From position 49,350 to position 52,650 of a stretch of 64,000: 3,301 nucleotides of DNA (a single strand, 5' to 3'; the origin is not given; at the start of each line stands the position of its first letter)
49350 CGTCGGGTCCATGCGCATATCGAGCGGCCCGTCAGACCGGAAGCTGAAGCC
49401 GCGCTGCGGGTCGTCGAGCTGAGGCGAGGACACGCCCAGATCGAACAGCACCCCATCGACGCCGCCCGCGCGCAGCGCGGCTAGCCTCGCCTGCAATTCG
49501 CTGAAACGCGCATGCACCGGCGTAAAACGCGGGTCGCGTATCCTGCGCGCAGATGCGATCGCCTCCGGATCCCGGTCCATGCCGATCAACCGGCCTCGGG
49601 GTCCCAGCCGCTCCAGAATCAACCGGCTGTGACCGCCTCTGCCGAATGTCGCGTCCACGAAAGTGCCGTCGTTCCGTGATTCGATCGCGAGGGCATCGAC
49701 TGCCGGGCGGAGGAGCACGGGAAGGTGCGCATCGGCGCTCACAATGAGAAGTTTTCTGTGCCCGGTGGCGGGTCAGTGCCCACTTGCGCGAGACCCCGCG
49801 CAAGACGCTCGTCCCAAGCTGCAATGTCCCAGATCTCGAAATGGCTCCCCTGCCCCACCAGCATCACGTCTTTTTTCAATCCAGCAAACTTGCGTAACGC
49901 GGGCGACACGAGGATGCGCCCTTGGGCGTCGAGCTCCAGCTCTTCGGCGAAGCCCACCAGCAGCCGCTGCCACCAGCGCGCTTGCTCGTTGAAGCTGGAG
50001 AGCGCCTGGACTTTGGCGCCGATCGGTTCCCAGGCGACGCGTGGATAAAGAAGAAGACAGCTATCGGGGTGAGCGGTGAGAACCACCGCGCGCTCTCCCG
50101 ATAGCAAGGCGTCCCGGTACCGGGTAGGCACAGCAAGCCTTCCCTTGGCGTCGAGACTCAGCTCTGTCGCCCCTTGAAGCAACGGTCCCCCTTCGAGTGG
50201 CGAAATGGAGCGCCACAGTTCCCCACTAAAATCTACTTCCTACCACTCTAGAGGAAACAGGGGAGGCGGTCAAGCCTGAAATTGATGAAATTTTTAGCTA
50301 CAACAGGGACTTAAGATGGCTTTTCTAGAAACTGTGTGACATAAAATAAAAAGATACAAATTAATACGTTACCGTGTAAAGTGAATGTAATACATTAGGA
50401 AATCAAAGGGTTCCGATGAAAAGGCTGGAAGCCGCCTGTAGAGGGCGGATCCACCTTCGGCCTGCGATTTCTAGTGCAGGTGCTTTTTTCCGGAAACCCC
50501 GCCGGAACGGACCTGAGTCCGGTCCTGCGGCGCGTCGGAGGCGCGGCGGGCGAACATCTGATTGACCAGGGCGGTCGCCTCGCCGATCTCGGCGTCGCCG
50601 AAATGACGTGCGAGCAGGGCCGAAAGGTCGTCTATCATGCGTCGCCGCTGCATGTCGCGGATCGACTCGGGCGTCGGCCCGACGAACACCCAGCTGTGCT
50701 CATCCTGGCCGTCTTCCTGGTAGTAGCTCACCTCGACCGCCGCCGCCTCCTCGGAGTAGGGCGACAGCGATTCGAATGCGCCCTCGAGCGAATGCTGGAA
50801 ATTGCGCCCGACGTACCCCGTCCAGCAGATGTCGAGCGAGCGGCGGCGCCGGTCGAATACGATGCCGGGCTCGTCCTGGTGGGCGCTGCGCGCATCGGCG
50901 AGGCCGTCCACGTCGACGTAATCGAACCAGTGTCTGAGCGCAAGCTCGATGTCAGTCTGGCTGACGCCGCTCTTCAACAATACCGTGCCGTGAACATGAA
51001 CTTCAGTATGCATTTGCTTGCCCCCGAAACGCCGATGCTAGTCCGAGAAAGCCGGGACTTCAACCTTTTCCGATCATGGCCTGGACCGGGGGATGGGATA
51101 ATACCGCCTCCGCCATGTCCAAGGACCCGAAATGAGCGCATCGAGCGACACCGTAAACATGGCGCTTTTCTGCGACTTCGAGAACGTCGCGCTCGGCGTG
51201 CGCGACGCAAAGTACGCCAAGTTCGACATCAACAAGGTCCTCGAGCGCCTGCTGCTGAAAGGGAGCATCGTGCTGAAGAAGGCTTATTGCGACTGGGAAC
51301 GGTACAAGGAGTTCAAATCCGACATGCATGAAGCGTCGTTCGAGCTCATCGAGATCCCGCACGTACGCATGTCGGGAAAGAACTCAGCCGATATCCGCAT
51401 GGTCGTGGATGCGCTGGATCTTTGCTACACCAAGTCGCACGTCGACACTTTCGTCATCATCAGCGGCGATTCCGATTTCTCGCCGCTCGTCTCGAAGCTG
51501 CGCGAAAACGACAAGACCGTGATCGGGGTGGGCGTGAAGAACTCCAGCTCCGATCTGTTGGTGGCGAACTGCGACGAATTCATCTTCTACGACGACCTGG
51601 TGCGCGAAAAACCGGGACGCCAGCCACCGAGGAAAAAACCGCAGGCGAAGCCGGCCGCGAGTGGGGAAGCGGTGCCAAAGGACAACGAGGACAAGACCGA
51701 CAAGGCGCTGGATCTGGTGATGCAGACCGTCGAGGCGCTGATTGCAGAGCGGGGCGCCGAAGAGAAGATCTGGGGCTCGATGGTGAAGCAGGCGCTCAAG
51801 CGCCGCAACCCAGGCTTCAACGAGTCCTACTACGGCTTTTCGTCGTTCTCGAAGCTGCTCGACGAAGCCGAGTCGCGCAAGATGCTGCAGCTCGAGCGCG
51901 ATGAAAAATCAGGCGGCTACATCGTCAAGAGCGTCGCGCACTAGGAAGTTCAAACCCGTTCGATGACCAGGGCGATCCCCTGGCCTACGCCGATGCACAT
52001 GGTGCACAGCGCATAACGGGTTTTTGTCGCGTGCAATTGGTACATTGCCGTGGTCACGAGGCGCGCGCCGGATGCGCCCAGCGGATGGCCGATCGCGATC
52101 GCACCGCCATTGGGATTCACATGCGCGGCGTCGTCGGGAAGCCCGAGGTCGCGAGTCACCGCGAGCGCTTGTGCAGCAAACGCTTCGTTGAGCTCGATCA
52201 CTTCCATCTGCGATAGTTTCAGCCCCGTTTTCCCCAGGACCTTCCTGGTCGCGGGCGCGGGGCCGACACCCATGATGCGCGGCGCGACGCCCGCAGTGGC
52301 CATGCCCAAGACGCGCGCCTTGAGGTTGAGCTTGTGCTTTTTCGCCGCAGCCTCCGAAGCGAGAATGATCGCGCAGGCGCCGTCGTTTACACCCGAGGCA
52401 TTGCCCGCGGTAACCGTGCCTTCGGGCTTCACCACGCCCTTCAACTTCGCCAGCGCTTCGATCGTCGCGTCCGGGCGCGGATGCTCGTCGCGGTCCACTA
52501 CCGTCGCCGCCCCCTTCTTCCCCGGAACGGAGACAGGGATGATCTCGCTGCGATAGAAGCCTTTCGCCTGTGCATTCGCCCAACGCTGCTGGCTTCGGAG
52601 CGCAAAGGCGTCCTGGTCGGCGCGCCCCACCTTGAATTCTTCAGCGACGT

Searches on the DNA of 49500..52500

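Call 33: search_rna_families(source=window, start=49500, end=52500, threshold=evalue, max_evalue=1)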
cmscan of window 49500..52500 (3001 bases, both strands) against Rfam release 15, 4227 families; matches with E-value up to 1: 0.
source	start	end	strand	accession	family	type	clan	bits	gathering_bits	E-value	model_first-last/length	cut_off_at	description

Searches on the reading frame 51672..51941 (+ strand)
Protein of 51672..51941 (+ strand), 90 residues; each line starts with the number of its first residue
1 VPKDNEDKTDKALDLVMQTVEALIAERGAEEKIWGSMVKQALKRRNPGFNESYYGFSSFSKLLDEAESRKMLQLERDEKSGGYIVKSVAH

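Call 61: search_solved_structures(query=A4, max_evalue=10, show_alignments=2)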
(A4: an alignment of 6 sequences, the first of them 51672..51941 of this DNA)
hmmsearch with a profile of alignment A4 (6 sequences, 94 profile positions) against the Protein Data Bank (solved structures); distinct sequences matched with E-value up to 10: 15.
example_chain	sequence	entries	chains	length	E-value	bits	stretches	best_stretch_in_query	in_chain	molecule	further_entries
6t58_A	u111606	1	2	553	1.5e-06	31.3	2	12-74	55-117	Cellular tumor antigen p53,Protein S100-A4,Protein S100-A4,Annexin A2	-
2mrd_A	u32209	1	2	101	0.0042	20.3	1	12-81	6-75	Protein S100-A4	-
4cfq_A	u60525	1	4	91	0.0046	20.2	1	12-76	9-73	PROTEIN S100-A4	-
4eto_A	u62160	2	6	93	0.0071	19.6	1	12-76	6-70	Protein S100-A4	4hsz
1m31_A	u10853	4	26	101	0.009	19.3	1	12-76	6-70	Placental calcium-binding protein | S100A4 Metastasis Factor | Protein S100-A4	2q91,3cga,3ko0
27uh_B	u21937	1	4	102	0.009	19.3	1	12-76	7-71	Protein S100-A4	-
5lpu_C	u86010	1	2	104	0.009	19.3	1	12-76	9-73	Protein S100-A4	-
3m0w_A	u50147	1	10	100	0.009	19.3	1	12-76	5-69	Protein S100-A4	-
2lnk_A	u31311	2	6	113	0.011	19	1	12-76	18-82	Protein S100-A4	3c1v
7psp_A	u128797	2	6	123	0.013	18.7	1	12-76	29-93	Protein S100-A4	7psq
3zwh_A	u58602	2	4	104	0.052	16.8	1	12-76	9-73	PROTEIN S100-A4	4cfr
4m7o_A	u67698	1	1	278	0.22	14.8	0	31-57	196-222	Iron-binding protein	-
4v8p_BD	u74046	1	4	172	0.57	13.5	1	6-68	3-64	60S RIBOSOMAL PROTEIN L11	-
9k7l_A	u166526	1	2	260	0.58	13.5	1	22-49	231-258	Gamma-glutamyl peptidase 1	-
9k7i_A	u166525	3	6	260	0.58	13.5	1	22-49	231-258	Gamma-glutamyl peptidase 1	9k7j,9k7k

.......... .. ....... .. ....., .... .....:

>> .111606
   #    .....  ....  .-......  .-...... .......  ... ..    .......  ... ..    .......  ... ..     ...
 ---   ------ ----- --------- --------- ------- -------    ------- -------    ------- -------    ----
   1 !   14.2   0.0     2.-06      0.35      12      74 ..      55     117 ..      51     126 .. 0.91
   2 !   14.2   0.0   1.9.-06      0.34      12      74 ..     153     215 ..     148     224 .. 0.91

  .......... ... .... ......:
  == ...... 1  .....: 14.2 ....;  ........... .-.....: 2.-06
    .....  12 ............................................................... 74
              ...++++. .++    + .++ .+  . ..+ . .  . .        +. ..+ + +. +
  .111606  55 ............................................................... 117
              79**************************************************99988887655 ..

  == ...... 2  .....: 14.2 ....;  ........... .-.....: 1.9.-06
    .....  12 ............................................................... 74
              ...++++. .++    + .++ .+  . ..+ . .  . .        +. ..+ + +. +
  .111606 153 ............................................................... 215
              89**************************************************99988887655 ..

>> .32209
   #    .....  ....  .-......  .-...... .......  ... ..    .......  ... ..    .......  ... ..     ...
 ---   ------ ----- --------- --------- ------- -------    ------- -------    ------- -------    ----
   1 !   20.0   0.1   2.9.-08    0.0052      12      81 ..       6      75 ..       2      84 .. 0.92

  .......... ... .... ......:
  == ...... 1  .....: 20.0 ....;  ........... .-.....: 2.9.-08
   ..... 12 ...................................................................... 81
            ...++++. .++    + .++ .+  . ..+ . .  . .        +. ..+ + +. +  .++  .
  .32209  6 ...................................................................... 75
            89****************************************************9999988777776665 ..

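Call 70: predict_structure(alignment_id=A5)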
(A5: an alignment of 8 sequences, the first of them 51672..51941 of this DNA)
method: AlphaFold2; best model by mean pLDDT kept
length: 90 residues; sequences in the alignment: 8
mean_pLDDT: 86.3   pTM: 0.76
mean pLDDT of the five models: 86.3, 86.0, 67.2, 62.9, 61.5
residues with pLDDT >= 90: 53; 70-90: 28; 50-70: 7; < 50: 2
segments of 3 or more residues with pLDDT < 50: none
pLDDT, mean of each block of 10 residues (from residue 1): 73 93 83 90 93 91 93 85 76
secondary structure, 60 per line:
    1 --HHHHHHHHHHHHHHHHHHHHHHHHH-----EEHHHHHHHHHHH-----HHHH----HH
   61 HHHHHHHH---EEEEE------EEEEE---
elements in order: H3-27 H35-45 H51-54 H59-68 E72-76 E83-87

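Call 73: fold_search(model_id=the predicted structure, library=pdb)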
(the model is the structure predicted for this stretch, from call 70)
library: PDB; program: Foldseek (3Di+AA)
matches with E <= 10: 968; with E <= 0.001: 0
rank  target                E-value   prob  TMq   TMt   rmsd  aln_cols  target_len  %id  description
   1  7jpo_D                3.1e-02  0.99  0.57  0.16   7.2        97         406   13  ORC-O1AAA: Human Origin Recognition Complex (ORC) with dynamic/unresolved ORC2 WH (released 2020-09-02)
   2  9ire_A                5.1e-02  0.99  0.54  0.35   3.3        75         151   11  CRYSTAL STRUCTURE OF Bacillus cereus FERRIC UPTAKE REGULATOR (released 2025-07-23)
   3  7q2y_C                5.4e-02  1.00  0.64  0.24   3.8        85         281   18  Cryo-EM structure of clamped S.cerevisiae condensin-DNA complex (form II) (released 2022-03-23)
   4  2xig_A                5.8e-02  0.90  0.47  0.31   9.5        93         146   11  The structure of the Helicobacter pylori ferric uptake regulator Fur reveals three functional metal binding sites (released 2011-01-19)
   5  4l9t_B                7.8e-02  0.97  0.53  0.37   7.1        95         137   15  Crystal structure of MepR F27L mutant from multidrug resistant S. aureus clinical isolate (released 2013-09-11)
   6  4ray_A                8.3e-02  1.00  0.59  0.41   2.8        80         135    9  Crystal structure of Magnetospirillum gryphiswaldense MSR-1 Apo-Fur (released 2015-07-15)
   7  7jpq_D                8.3e-02  0.97  0.56  0.16   4.4        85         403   14  ORC-O2-5: Human Origin Recognition Complex (ORC) with subunits 2,3,4,5 (released 2020-09-02)
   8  4fht_A                8.8e-02  0.98  0.49  0.34   3.0        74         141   16  Crystal Structure of the PcaV transcriptional regulator from Streptomyces coelicolor in complex with its natural ligan (released 2013-04-24)
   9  5c8h                  9.4e-02  0.93  0.49  0.44   4.2        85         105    9  Crystal structure of ORC2 C-terminal domain (released 2015-07-08)
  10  7q2x_C                1.0e-01  0.98  0.62  0.23   3.6        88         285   17  Cryo-EM structure of clamped S.cerevisiae condensin-DNA complex (Form I) (released 2022-03-23)
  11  9gm9_D                1.1e-01  0.98  0.57  0.18   4.3        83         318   13  MukBEF in a DNA capture state (released 2025-03-26)
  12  8s0c_A                1.1e-01  0.94  0.52  0.43   4.8        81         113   14  H. sapiens ORC1-5 bound to double stranded DNA as part of the MCM-ORC complex (released 2024-10-02)
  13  8s0e_G                1.1e-01  0.99  0.63  0.19   3.2        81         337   14  H. sapiens OCCM bound to double stranded DNA (released 2024-10-02)
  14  2xig_B                1.1e-01  0.97  0.53  0.35   3.8        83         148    7  The structure of the Helicobacter pylori ferric uptake regulator Fur reveals three functional metal binding sites (released 2011-01-19)
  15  2xig_C                1.1e-01  0.97  0.55  0.36   3.4        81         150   12  The structure of the Helicobacter pylori ferric uptake regulator Fur reveals three functional metal binding sites (released 2011-01-19)
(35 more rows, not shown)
